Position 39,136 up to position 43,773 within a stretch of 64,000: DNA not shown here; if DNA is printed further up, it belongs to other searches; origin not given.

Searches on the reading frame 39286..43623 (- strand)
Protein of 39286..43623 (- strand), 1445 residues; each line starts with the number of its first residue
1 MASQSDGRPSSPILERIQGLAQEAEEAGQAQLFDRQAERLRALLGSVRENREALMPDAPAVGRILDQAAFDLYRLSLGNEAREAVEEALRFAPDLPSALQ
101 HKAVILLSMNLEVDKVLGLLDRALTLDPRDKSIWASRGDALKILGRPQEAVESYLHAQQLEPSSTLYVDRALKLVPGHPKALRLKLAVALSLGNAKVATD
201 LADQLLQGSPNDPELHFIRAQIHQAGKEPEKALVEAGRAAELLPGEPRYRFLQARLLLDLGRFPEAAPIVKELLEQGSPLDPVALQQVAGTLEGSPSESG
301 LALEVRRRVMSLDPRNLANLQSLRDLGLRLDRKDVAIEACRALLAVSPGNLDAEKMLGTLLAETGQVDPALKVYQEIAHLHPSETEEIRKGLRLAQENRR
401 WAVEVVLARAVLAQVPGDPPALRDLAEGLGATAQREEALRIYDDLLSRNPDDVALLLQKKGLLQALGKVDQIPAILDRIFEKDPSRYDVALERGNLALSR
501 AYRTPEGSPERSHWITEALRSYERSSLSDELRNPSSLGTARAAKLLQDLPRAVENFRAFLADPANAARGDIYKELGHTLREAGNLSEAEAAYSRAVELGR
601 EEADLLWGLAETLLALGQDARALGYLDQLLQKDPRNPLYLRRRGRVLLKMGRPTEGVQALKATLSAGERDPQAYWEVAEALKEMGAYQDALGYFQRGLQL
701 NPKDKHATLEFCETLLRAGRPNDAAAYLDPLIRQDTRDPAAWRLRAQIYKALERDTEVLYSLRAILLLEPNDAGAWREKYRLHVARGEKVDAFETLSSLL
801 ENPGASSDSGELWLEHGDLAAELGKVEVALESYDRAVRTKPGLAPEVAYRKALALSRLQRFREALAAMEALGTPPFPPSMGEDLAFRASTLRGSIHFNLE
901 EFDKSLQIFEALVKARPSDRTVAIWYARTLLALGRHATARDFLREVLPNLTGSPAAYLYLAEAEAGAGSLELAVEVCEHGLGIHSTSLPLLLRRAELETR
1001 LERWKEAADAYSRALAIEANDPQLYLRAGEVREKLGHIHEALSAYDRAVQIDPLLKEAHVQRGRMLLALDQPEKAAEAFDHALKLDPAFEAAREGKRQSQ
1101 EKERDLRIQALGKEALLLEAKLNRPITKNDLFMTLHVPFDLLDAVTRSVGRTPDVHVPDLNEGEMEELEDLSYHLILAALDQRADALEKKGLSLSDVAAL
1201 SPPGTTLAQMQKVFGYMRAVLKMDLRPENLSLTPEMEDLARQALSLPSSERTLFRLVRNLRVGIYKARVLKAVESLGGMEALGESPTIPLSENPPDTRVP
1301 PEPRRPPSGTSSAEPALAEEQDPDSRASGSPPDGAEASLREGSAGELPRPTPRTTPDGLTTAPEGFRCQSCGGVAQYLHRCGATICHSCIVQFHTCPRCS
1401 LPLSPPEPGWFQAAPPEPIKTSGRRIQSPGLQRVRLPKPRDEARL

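Call 16: search_protein_families(library=ncbifam, proteins=[window:39286-43623:-], max_evalue=0.00001)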
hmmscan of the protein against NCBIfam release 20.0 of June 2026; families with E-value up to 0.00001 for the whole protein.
window:39286-43623:- (1445 aa): 24 families
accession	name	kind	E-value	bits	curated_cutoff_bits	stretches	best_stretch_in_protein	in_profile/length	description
TIGR02917.1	PEP_TPR_lipo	equivalog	1.9e-60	204.8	312.2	5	296-486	614-803/899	XrtA/PEP-CTERM system TPR-repeat protein PrsT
NF040959.1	MamA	equivalog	2.3e-46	157.8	200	2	564-706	32-174/204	magnetosome protein MamA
NF052415.1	T3SS_chap_SctY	equivalog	3.3e-35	120.8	70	1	154-232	16-96/106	type III secretion apparatus assembly chaperone SctY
TIGR02552.1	LcrH_SycD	equivalog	6.7e-34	116.5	104.8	1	1029-1090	59-120/136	SycD/LcrH family type III secretion system chaperone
TIGR03939.1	PGA_TPR_OMP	equivalog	3.2e-26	91.8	366.65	2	675-826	90-237/800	poly-beta-1,6 N-acetyl-D-glucosamine export porin PgaA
TIGR02521.1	type_IV_pilW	equivalog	2.9e-23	82.7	154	0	649-827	43-220/234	type IV pilus biogenesis/stability protein PilW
NF047371.1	FlcA_CTERM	equivalog_domain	3.1e-20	72.2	300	0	892-957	479-544/646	periplasmic flagellar collar protein FlcA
NF040561.1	PrimPol_Msp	equivalog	1.1e-17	63.9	200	0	1006-1103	9-107/515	CRISPR-associated primase-polymerase type A1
NF033920.0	C39_PA2778_fam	equivalog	3.3e-16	59.5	150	0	667-757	152-242/255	PA2778 family cysteine peptidase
TIGR02795.1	tol_pal_ybgF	equivalog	4.5e-15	56.3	90.1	0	551-635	20-108/119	tol-pal system protein YbgF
NF008520.0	PRK11447.1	equivalog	3.7e-13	48.2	858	1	581-765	363-555/1157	cellulose synthase complex outer membrane protein BcsC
NF033762.1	social_mot_Tgl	equivalog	6.8e-13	48.5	225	0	1033-1094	42-104/252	social motility TPR repeat lipoprotein Tgl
TIGR00990.1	3a0801s09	subfamily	3.4e-11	42.5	757.25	0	955-1087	265-396/615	mitochondrial import receptor subunit TOM70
NF052400.1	M48_BAM_BepA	equivalog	1.5e-10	40.5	570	0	599-704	303-408/483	beta-barrel assembly-enhancing protease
NF041522.1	TPR_sll0314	equivalog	3.7e-09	36.2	225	0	192-231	193-232/275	Sll0314/Alr1548 family TPR repeat-containing protein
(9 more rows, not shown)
